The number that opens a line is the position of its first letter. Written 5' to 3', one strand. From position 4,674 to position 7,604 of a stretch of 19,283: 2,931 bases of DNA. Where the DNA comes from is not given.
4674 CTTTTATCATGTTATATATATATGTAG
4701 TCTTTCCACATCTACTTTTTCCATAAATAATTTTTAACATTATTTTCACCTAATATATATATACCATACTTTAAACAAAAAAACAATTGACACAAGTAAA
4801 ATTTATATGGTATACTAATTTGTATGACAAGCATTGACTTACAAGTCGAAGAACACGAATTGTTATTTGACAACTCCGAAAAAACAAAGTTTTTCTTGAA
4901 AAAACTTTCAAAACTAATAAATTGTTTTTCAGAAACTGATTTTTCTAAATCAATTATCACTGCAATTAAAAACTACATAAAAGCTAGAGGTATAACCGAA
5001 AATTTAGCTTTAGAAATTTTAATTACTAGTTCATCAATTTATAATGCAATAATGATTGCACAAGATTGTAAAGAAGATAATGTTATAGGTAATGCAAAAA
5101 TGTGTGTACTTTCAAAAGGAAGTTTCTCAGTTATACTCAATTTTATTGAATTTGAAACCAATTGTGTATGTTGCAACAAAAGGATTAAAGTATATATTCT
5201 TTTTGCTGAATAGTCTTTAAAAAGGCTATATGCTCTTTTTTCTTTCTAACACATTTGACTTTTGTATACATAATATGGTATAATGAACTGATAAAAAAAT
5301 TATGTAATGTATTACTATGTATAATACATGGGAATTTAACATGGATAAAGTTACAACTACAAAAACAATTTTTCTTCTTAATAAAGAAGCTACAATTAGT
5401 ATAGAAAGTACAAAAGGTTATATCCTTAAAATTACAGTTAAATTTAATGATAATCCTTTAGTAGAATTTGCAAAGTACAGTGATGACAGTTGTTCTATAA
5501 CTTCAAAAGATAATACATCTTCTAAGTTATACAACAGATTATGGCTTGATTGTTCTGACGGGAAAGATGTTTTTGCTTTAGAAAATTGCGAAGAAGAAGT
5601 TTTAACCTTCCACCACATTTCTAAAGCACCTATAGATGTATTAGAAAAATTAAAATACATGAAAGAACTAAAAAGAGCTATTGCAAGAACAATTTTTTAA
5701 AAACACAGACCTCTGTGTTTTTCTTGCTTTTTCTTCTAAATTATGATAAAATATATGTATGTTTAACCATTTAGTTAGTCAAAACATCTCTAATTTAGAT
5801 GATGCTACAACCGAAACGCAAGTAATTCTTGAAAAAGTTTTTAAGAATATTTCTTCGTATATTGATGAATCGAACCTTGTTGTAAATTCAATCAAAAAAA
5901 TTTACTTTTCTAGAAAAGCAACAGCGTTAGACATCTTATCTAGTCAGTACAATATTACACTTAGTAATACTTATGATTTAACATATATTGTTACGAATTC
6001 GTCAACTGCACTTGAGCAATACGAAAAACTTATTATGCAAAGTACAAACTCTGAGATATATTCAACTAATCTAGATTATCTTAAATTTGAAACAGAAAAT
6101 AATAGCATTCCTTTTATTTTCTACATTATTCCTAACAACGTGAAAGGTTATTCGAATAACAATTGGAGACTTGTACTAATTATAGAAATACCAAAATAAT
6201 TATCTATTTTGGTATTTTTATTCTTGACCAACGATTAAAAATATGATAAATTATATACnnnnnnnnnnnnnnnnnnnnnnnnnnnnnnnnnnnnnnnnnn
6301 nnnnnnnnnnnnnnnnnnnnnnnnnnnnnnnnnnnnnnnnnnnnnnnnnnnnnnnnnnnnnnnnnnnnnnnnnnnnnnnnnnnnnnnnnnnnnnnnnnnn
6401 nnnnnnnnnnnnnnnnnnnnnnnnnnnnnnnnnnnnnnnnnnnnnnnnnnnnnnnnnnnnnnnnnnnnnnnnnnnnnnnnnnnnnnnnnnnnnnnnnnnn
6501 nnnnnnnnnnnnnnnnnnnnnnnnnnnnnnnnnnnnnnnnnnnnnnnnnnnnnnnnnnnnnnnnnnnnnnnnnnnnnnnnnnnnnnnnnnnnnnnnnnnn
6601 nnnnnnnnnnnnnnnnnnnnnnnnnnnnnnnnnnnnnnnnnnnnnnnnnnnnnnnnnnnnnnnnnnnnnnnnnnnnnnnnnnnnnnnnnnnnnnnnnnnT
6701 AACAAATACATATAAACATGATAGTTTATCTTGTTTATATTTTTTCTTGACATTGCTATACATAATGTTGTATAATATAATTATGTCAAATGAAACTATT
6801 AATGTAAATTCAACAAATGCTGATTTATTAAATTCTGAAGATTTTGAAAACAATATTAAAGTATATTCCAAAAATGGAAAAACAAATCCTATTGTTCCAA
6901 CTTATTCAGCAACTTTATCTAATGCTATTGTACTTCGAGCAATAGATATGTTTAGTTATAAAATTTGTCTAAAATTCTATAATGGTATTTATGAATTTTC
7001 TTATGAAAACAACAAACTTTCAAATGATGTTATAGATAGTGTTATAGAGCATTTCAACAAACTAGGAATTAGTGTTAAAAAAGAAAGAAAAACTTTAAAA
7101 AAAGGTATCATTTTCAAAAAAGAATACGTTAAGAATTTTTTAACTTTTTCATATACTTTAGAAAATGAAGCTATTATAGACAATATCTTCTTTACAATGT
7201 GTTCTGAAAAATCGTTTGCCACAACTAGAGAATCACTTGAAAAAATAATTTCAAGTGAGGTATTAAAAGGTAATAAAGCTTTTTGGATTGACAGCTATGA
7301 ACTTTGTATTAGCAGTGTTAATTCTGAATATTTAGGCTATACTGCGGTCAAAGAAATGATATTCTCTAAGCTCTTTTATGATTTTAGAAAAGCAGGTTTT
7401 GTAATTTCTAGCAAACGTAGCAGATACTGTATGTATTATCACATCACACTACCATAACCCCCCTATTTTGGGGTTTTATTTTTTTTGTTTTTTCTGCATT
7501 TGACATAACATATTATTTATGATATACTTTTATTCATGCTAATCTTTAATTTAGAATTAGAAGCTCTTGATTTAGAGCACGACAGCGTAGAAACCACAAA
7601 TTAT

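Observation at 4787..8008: Six tandem, self-contained promoter-ORF-terminator cassettes, five of them predicted to be leaderless (ATG at +1)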

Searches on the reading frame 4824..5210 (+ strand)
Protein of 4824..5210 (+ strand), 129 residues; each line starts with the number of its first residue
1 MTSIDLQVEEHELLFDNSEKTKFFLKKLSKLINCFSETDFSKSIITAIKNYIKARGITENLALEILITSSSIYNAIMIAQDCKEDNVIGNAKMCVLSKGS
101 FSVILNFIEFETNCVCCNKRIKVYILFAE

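Call 7: search_protein_families(library=pfam, proteins=[window:4824-5210:+], max_evalue=1)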
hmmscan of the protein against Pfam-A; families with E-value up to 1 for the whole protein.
window:4824-5210:+ (129 aa): 2 families
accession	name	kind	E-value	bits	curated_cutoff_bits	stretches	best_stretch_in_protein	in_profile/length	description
PF21716.3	dnstrm_HI1420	-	0.11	12.8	27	1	35-79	24-67/90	Probable addiction module antidote protein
PF15284.11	PAGK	-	0.19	12.1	22.8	1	65-91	12-38/64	Phage-encoded virulence factor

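Call 8: search_protein_families(library=phrogs, proteins=[window:4824-5210:+], max_evalue=1)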
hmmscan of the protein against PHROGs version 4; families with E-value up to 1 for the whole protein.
window:4824-5210:+ (129 aa): 2 families
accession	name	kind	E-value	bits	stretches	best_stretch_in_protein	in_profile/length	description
phrog_4268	-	transcription regulation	0.0061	17.8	1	29-77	21-68/96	transcriptional repressor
phrog_13941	-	unknown function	0.1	13.6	1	22-68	2-51/94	-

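Call 20: search_protein_families(library=padloc, proteins=[window:4824-5210:+], max_evalue=1)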
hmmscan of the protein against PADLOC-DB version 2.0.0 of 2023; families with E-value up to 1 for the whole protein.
window:4824-5210:+ (129 aa): 0 families

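Call 21: search_protein_families(library=ncbifam, proteins=[window:4824-5210:+], max_evalue=1)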
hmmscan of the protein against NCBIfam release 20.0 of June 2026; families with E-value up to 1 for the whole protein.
window:4824-5210:+ (129 aa): 0 families

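Call 24: find_homologous_proteins(query=window:4824-5210:+, max_evalue=0.01)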
Query window:4824-5210:+ (129 aa): 1 proteins with E <= 0.01 among 13 candidates.
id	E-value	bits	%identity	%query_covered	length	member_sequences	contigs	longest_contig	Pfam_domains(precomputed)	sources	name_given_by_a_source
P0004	1.7e-74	265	99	100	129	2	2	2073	-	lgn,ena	-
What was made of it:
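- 4824..5213 (+): c1 ORF, 129 aa. The ATG is +8 from the end of the -10 hexamer (predicted leaderless). The only database hit is itself (call 24).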

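Call 41: find_encoding_contigs(protein=window:4824-5210:+, flank=10000, max_places=8)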
Protein window:4824-5210:+ (129 aa): 6 contigs read that carry it; 3 places shown.
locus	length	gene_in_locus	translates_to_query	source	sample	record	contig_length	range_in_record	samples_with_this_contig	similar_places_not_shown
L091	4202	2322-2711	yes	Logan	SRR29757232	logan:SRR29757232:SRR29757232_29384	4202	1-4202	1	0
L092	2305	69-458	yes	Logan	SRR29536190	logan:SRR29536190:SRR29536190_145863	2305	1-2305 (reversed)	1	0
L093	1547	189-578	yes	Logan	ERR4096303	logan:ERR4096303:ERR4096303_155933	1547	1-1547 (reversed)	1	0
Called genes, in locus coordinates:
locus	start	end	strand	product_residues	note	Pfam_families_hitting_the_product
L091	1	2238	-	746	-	?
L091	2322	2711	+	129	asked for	-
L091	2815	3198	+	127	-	-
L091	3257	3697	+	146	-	-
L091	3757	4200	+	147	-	?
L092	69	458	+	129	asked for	-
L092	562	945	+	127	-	-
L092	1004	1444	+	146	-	-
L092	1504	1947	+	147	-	-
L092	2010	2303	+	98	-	?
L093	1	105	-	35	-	?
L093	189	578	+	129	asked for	-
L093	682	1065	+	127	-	-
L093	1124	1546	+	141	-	?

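Call 65: search_solved_structures(query=window:4824-5210:+, max_evalue=10, show_alignments=2)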
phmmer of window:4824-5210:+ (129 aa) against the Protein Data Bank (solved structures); distinct sequences matched with E-value up to 10: 4.
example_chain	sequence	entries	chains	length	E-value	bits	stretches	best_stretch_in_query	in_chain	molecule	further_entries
5fur_D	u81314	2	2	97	0.26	14.7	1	35-112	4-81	TRANSCRIPTION INITIATION FACTOR IIA SUBUNIT 2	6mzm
29vf_V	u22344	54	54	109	0.31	14.4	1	35-112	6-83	Transcription initiation factor IIA subunit 2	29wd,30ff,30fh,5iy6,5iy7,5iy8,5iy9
1nvp_D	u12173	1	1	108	0.32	14.4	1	35-112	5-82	Transcription initiation factor IIA gamma chain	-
5zyp_A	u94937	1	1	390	1.1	12.7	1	20-79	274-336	RNA polymerase-associated protein CTR9,RNA polymerase II-associated protein 1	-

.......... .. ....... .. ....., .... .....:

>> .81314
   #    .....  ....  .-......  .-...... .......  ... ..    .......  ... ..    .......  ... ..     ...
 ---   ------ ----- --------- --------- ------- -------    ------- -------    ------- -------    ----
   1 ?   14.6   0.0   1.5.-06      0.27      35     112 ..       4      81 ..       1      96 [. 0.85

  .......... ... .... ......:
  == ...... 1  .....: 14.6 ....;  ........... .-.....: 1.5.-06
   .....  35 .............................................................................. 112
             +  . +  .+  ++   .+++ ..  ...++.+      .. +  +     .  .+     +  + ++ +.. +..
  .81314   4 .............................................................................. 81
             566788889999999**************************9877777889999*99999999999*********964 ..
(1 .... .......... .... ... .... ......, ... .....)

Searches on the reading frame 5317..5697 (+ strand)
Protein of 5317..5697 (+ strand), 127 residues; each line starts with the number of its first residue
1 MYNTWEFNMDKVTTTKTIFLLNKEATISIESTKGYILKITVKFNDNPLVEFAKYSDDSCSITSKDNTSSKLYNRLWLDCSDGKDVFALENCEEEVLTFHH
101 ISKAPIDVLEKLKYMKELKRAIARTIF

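Call 7: search_protein_families(library=pfam, proteins=[window:5317-5697:+], max_evalue=1)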
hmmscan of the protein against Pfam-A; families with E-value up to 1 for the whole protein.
window:5317-5697:+ (127 aa): 0 families

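Call 8: search_protein_families(library=phrogs, proteins=[window:5317-5697:+], max_evalue=1)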
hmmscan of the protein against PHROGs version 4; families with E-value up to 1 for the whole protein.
window:5317-5697:+ (127 aa): 2 families
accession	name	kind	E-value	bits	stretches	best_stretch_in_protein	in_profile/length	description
phrog_1098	-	DNA, RNA and nucleotide metabolism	0.0054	16.5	1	8-73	50-112/546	HTH DNA binding protein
phrog_16884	-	unknown function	0.049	14.5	1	12-38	13-39/56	-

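Call 20: search_protein_families(library=padloc, proteins=[window:5317-5697:+], max_evalue=1)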
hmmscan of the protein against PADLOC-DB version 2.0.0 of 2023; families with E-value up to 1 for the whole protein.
window:5317-5697:+ (127 aa): 0 families

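Call 21: search_protein_families(library=ncbifam, proteins=[window:5317-5697:+], max_evalue=1)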
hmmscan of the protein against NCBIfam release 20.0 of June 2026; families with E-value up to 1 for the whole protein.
window:5317-5697:+ (127 aa): 0 families

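Call 56: search_dna_similar(query=window:5341-5697:+, collection=phages, mode=protein, max_evalue=0.1, max_rows=5)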
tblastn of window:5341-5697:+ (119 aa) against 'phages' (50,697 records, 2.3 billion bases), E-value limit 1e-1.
No match.

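Call 58: find_related_loci(query=A4, collection=viral_contigs, flank=10000)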
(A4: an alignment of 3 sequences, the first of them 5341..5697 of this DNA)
Query A4 (119 aa) in viral_contigs; peptide patterns used: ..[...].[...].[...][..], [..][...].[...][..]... (x = any residue, [..] = any of these).
221 stretches matched a pattern, but none encodes a relative of the query by tblastn (E <= 1e-3).

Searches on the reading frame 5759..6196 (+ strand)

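Call 7: search_protein_families(library=pfam, proteins=[window:5759-6196:+], max_evalue=1)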
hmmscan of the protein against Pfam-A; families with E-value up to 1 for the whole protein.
window:5759-6196:+ (146 aa): 4 families
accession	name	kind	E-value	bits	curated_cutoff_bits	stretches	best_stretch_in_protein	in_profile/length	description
PF24635.1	DUF7632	-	0.087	13.3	27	1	29-112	11-91/95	Domain of unknown function (DUF7632)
PF11396.14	PepSY_like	-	0.089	13.6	28.3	1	40-76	39-75/83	Putative beta-lactamase-inhibitor-like, PepSY-like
PF16876.10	Lipin_mid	-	0.14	12.7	26.7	1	13-63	18-66/98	Lipin/Ned1/Smp2 multi-domain protein middle domain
PF18107.7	HTH_ABP1_N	-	0.4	10.8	22.5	0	86-108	35-57/61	Fission yeast centromere protein N-terminal domain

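Call 8: search_protein_families(library=phrogs, proteins=[window:5759-6196:+], max_evalue=1)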
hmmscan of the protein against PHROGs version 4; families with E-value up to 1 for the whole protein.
window:5759-6196:+ (146 aa): 3 families
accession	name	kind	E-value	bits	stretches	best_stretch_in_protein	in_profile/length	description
phrog_37539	-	unknown function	0.055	14.4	1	37-109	96-166/205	-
phrog_2843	-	unknown function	0.29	12.3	1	54-115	36-96/112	-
phrog_13338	-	unknown function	0.49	9.5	1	6-93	23-103/903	-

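Call 20: search_protein_families(library=padloc, proteins=[window:5759-6196:+], max_evalue=1)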
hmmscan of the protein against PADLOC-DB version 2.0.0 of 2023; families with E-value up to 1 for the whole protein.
window:5759-6196:+ (146 aa): 0 families

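Call 21: search_protein_families(library=ncbifam, proteins=[window:5759-6196:+], max_evalue=1)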
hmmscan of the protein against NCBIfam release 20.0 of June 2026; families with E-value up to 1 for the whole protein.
window:5759-6196:+ (146 aa): 0 families

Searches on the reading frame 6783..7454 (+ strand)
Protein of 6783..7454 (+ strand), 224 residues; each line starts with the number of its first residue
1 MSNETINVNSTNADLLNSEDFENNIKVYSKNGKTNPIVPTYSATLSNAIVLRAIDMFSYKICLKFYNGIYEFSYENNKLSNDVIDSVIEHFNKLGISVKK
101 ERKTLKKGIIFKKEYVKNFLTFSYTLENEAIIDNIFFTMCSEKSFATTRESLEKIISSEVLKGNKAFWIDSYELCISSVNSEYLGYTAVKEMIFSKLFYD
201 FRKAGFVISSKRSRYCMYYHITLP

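Call 7: search_protein_families(library=pfam, proteins=[window:6783-7454:+], max_evalue=1)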
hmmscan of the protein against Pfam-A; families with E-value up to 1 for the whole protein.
window:6783-7454:+ (224 aa): 2 families
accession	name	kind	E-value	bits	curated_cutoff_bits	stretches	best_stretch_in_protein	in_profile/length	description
PF03979.19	Sigma70_r1_1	-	0.011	16.1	22.5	1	76-103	31-58/81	Sigma-70 factor, region 1.1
PF14680.12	FANCI_HD2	-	0.027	14.2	25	1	59-93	45-79/230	FANCI helical domain 2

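Call 8: search_protein_families(library=phrogs, proteins=[window:6783-7454:+], max_evalue=1)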
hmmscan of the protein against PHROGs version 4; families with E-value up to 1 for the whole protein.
window:6783-7454:+ (224 aa): 1 family
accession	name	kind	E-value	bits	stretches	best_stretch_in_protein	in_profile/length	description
phrog_8208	-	unknown function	0.0082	17.6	1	44-103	5-64/77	-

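Call 12: find_homologous_proteins(query=window:6783-7454:+, max_evalue=0.01)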
Query window:6783-7454:+ (224 aa): 1 proteins with E <= 0.01 among 240 candidates.
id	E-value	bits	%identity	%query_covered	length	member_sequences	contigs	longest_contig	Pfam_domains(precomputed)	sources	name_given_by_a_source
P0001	1.8e-139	480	100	100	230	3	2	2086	-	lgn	-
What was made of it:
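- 6783..7457 (+): c5 ORF, 224 aa. The ATG is +7 from the -10 (predicted leaderless). The only database hit is itself (call 12).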

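Call 20: search_protein_families(library=padloc, proteins=[window:6783-7454:+], max_evalue=1)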
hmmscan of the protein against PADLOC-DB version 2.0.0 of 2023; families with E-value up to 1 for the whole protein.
window:6783-7454:+ (224 aa): 0 families

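Call 21: search_protein_families(library=ncbifam, proteins=[window:6783-7454:+], max_evalue=1)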
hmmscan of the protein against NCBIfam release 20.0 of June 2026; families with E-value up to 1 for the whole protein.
window:6783-7454:+ (224 aa): 0 families
